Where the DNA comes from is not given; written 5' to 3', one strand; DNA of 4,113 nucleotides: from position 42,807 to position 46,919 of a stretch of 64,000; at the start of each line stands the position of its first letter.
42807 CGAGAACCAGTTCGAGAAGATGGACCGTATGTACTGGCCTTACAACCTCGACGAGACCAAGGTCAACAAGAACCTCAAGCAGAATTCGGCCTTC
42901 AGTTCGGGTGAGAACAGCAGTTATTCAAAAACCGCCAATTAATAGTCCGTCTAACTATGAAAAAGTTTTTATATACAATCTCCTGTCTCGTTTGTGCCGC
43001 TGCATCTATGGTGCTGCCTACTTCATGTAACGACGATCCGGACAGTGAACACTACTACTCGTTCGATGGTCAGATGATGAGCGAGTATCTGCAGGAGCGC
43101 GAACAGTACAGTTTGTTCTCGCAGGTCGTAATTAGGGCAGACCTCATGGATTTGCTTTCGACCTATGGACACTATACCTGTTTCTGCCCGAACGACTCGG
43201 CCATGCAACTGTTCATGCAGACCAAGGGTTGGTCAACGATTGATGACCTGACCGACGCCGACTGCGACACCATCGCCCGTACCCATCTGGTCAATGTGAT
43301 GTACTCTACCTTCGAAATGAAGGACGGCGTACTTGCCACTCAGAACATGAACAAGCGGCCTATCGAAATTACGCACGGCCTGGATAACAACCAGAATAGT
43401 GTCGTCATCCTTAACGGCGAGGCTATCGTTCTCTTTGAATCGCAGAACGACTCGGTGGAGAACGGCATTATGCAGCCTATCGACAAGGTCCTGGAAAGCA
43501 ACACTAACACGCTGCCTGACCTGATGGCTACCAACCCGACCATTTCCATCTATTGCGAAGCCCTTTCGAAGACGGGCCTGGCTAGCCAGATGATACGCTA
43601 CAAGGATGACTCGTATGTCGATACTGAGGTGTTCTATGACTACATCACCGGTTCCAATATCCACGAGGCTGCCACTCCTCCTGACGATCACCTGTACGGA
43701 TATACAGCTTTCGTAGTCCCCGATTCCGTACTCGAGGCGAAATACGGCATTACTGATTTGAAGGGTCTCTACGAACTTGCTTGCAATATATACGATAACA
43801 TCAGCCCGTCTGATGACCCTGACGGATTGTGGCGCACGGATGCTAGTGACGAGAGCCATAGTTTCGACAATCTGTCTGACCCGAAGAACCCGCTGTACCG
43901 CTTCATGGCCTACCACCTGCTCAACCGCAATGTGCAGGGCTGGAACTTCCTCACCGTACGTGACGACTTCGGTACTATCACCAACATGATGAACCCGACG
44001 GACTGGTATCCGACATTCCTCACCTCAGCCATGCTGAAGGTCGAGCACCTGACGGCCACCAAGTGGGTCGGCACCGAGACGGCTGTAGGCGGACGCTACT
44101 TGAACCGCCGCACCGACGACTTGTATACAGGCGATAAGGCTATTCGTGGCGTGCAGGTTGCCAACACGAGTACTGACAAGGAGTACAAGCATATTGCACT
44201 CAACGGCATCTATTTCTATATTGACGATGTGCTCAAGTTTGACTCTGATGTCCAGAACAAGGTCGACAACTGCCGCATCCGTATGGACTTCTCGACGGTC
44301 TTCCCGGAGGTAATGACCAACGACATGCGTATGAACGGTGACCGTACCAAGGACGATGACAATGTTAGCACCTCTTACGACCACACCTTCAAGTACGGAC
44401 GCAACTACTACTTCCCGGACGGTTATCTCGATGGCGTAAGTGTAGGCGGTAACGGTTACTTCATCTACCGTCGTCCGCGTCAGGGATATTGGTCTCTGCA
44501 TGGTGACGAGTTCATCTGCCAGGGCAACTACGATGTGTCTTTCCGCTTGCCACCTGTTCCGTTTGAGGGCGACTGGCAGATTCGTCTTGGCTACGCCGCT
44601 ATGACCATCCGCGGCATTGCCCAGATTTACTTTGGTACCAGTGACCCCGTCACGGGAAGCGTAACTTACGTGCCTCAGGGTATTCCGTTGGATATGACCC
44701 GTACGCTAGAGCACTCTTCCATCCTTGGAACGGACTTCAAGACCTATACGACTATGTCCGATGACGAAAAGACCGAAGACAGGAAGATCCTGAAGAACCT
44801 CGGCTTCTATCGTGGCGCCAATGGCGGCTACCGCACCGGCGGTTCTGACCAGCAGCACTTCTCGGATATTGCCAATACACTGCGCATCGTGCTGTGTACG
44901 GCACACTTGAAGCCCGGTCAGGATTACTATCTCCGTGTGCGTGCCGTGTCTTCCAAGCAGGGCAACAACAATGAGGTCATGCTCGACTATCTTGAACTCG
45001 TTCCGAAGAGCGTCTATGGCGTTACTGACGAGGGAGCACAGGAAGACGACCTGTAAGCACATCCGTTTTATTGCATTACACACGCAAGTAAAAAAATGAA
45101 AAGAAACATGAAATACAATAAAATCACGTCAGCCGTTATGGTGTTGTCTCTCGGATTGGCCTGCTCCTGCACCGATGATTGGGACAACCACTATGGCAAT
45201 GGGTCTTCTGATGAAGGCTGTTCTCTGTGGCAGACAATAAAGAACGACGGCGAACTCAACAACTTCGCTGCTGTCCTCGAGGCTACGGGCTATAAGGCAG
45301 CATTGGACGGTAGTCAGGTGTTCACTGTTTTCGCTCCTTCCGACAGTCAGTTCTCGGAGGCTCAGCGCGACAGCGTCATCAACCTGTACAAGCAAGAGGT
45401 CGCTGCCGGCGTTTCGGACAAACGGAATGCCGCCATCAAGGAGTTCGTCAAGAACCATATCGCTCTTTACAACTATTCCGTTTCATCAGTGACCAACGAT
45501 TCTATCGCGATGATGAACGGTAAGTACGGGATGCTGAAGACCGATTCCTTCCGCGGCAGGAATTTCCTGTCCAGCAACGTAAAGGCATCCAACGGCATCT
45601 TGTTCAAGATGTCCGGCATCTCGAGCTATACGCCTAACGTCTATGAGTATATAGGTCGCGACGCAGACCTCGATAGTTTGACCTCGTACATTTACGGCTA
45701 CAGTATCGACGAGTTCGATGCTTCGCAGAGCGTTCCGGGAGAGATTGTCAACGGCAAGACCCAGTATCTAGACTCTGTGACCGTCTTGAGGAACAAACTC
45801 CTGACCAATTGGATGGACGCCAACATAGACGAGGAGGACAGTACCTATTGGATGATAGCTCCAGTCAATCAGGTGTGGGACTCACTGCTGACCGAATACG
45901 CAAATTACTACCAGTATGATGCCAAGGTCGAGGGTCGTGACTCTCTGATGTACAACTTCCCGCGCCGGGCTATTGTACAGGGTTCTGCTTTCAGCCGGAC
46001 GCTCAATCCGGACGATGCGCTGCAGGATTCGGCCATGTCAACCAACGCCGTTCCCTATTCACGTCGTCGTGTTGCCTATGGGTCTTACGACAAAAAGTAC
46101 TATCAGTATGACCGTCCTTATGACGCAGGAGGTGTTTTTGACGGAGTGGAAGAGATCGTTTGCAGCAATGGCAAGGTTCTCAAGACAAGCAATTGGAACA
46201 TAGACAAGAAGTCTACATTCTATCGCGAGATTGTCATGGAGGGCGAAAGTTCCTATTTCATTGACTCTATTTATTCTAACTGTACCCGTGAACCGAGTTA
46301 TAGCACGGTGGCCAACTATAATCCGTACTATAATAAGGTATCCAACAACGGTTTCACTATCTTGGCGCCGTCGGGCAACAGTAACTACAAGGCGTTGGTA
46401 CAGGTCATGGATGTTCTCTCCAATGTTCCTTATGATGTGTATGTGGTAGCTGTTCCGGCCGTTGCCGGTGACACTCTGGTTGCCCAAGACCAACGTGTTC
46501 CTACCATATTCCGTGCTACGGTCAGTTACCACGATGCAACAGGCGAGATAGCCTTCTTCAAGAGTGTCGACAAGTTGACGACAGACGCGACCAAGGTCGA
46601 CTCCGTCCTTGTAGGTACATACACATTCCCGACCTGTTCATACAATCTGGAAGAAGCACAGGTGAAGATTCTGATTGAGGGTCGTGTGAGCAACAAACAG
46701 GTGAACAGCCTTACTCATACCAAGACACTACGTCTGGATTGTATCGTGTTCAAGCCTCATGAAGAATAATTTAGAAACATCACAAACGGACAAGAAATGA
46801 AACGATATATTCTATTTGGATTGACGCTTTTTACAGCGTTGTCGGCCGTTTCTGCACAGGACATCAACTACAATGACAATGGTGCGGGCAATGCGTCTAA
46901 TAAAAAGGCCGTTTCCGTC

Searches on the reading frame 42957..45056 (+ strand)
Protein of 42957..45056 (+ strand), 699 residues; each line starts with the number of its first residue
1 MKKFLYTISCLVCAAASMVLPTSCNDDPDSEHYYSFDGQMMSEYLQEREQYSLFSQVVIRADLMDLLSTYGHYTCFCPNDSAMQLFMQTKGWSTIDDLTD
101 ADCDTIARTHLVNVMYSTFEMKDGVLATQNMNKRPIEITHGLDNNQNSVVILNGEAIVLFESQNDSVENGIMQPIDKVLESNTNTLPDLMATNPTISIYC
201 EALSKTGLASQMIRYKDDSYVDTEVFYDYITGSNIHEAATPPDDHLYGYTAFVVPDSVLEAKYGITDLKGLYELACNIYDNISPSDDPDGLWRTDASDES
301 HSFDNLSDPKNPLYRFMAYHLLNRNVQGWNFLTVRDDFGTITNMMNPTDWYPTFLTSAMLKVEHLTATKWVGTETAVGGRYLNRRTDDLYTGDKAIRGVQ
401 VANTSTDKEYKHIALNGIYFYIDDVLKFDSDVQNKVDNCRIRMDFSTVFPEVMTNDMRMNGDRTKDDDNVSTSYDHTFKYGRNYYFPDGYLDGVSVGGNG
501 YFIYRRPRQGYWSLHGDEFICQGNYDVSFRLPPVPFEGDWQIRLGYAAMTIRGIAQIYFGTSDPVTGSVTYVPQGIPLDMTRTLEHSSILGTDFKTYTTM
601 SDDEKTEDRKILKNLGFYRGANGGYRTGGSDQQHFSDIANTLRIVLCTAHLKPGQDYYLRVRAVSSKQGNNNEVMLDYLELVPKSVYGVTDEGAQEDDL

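Call 10: search_protein_families(library=ncbifam, proteins=[window:42957-45056:+], max_evalue=0.01)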
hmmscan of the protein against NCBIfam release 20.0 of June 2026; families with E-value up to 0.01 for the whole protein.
window:42957-45056:+ (699 aa): 0 families

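Call 11: search_protein_families(library=pfam, proteins=[window:42957-45056:+], max_evalue=1)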
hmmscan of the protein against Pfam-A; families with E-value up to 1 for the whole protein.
window:42957-45056:+ (699 aa): 1 family
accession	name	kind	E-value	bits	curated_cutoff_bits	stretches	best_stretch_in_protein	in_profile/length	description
PF02469.27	Fasciclin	-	6.2e-11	43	22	1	50-179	2-121/123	Fasciclin domain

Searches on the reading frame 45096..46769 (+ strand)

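Call 10: search_protein_families(library=ncbifam, proteins=[window:45096-46769:+], max_evalue=0.01)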
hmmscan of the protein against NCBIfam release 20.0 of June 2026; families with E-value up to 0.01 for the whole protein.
window:45096-46769:+ (557 aa): 0 families

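Call 11: search_protein_families(library=pfam, proteins=[window:45096-46769:+], max_evalue=1)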
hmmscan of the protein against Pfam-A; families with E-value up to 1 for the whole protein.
window:45096-46769:+ (557 aa): 2 families
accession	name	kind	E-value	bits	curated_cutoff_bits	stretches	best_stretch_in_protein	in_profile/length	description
PF02469.27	Fasciclin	-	6.7e-09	36.4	22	1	53-170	2-115/123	Fasciclin domain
PF00938.23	Lipoprotein_3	-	0.084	12.8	22.7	0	63-96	150-183/236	Lipoprotein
